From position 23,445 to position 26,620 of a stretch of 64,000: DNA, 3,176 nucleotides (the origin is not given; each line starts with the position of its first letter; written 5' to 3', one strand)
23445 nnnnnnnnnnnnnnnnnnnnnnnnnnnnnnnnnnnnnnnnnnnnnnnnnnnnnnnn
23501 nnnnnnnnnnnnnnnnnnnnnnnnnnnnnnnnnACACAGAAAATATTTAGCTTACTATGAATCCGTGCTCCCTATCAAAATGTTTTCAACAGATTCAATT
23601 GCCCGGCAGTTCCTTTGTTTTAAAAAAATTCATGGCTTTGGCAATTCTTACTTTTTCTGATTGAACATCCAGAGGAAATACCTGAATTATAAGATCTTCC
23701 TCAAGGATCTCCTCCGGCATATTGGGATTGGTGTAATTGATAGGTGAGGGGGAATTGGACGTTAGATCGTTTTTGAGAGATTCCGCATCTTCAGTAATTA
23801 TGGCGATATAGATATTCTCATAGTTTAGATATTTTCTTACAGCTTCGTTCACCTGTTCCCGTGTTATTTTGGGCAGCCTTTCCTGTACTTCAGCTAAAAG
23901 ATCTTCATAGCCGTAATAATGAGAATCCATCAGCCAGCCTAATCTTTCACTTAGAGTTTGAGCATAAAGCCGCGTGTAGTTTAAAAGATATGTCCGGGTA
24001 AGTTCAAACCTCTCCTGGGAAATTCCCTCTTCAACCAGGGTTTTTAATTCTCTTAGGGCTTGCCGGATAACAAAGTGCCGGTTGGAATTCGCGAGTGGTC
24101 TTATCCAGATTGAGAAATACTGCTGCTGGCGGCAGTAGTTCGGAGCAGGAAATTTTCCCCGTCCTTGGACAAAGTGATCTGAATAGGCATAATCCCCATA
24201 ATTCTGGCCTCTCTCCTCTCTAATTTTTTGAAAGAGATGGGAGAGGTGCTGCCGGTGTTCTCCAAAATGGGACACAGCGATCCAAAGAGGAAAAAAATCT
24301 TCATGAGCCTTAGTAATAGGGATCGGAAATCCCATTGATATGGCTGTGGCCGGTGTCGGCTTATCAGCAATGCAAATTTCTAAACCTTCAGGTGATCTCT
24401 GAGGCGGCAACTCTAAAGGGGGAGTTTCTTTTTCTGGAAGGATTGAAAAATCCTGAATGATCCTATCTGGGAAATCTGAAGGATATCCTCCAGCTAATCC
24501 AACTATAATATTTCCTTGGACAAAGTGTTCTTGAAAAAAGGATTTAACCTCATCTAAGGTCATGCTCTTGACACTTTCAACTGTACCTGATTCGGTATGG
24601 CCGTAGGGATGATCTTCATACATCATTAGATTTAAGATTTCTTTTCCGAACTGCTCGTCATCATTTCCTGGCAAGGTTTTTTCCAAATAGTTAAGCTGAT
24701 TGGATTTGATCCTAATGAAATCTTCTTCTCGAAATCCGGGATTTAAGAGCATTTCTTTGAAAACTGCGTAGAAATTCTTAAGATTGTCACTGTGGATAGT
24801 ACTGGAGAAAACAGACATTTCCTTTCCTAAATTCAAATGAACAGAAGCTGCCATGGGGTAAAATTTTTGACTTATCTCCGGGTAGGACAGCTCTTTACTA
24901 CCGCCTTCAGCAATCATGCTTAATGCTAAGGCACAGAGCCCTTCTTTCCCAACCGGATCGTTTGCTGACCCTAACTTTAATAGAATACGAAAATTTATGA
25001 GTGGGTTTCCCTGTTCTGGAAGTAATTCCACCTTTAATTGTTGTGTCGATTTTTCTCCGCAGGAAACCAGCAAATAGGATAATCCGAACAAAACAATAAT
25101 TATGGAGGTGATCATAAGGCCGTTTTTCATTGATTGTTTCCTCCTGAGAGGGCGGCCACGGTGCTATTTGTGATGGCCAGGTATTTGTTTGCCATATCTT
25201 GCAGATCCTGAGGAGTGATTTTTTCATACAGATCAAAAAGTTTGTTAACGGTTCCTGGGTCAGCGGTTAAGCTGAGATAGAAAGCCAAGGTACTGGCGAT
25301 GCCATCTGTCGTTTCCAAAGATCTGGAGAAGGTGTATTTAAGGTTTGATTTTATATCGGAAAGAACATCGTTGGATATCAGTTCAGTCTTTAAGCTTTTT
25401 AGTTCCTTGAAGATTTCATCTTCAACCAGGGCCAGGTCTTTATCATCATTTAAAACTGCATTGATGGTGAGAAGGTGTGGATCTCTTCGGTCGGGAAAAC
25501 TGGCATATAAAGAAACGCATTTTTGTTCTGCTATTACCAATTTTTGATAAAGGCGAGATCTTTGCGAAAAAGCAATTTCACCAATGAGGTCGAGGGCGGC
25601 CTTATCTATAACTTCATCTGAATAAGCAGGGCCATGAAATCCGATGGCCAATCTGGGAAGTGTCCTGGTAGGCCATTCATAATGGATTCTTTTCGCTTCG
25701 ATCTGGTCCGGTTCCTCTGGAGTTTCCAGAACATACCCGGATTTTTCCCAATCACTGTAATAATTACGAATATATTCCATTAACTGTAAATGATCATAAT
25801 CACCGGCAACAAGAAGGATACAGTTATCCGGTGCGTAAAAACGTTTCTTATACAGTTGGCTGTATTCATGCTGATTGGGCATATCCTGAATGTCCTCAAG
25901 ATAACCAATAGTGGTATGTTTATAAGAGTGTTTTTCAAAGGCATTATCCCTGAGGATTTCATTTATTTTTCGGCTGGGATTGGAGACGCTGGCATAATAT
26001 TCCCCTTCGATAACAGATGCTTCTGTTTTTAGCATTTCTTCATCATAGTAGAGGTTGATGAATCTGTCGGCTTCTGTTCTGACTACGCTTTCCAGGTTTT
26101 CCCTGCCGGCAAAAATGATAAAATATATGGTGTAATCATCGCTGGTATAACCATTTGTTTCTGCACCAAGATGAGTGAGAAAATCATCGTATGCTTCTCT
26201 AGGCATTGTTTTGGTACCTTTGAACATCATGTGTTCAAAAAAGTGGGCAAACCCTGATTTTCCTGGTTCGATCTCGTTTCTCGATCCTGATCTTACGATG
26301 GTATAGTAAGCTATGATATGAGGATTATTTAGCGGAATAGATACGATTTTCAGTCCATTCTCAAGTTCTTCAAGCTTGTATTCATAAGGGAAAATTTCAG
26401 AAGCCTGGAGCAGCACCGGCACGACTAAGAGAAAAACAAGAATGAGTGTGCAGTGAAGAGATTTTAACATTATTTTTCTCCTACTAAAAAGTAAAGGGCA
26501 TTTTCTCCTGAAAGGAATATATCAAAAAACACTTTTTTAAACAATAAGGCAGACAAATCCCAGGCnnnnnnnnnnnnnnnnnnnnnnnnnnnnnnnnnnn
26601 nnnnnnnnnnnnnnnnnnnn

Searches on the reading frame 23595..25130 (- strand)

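Call 21: search_protein_families(library=pfam, proteins=[window:23595-25130:-])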
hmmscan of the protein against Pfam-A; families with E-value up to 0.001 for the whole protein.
window:23595-25130:- (511 aa): 2 families
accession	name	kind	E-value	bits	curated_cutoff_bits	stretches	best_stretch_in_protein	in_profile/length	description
PF05193.26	Peptidase_M16_C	-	4.4e-16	59.7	23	1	189-380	1-179/181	Peptidase M16 inactive domain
PF00675.25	Peptidase_M16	-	0.00076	19.8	22.3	0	47-142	15-109/149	Insulinase (Peptidase family M16)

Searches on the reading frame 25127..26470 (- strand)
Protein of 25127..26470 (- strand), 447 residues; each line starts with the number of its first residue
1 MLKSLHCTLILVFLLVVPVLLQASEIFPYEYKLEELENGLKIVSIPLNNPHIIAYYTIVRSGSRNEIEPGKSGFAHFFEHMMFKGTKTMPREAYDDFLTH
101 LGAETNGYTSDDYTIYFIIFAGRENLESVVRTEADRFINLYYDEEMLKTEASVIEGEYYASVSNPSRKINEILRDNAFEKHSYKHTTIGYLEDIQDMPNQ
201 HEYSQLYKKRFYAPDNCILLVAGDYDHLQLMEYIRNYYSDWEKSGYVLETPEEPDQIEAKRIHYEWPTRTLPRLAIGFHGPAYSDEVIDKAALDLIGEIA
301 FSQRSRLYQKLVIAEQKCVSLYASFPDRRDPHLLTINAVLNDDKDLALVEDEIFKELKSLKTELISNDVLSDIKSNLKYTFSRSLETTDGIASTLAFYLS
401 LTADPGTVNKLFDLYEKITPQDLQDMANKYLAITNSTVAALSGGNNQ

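Call 21: search_protein_families(library=pfam, proteins=[window:25127-26470:-])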
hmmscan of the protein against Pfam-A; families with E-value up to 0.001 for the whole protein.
window:25127-26470:- (447 aa): 2 families
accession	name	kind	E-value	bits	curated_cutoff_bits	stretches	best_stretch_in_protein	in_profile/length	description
PF05193.26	Peptidase_M16_C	-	4e-23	82.7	23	1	207-377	10-181/181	Peptidase M16 inactive domain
PF00675.25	Peptidase_M16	-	1.2e-19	71.1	22.3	1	58-188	18-146/149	Insulinase (Peptidase family M16)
